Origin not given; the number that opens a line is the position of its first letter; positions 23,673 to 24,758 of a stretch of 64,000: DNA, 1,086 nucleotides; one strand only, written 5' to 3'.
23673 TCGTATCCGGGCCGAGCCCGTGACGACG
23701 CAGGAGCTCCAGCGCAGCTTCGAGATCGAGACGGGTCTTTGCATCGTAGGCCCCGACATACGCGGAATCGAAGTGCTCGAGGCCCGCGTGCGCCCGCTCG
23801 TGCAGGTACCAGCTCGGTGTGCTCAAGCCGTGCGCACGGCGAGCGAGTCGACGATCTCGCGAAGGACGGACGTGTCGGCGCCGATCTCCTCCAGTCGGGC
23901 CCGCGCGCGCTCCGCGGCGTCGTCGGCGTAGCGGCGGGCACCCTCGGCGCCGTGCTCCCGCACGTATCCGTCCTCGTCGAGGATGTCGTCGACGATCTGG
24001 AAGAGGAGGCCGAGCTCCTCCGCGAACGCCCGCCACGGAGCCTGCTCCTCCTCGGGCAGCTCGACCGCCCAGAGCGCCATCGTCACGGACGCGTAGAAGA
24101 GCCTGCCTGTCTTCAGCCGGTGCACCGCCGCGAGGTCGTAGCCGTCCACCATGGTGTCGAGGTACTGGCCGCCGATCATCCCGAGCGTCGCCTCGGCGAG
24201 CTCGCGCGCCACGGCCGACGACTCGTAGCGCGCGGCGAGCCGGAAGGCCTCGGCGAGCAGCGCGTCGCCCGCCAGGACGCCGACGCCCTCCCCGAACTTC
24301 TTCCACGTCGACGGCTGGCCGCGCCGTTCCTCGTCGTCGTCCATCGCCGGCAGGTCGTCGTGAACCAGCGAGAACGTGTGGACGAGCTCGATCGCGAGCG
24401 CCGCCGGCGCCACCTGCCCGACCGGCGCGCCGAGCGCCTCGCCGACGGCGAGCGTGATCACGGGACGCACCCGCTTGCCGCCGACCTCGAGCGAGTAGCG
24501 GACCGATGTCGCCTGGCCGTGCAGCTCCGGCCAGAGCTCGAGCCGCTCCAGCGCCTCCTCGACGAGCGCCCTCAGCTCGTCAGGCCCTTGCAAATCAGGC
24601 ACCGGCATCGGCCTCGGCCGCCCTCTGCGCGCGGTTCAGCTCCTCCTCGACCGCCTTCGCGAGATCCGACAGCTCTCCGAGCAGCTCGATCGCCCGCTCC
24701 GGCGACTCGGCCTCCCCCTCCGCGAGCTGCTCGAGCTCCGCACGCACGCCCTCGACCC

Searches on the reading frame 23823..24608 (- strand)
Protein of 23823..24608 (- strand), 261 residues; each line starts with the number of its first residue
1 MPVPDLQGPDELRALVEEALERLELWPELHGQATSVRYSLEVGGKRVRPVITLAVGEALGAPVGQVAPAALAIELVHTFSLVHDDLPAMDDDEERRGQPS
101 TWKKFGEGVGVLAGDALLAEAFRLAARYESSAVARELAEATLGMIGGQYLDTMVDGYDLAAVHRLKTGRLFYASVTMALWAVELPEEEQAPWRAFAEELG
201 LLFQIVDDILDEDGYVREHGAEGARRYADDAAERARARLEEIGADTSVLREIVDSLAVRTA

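Call 52: search_protein_families(library=pfam, proteins=[window:23823-24608:-], max_evalue=0.001)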
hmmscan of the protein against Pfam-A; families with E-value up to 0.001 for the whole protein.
window:23823-24608:- (261 aa): 1 family
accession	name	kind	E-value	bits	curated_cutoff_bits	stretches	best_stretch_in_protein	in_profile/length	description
PF00348.22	polyprenyl_synt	-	3.7e-44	151.3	27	1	35-212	7-191/251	Polyprenyl synthetase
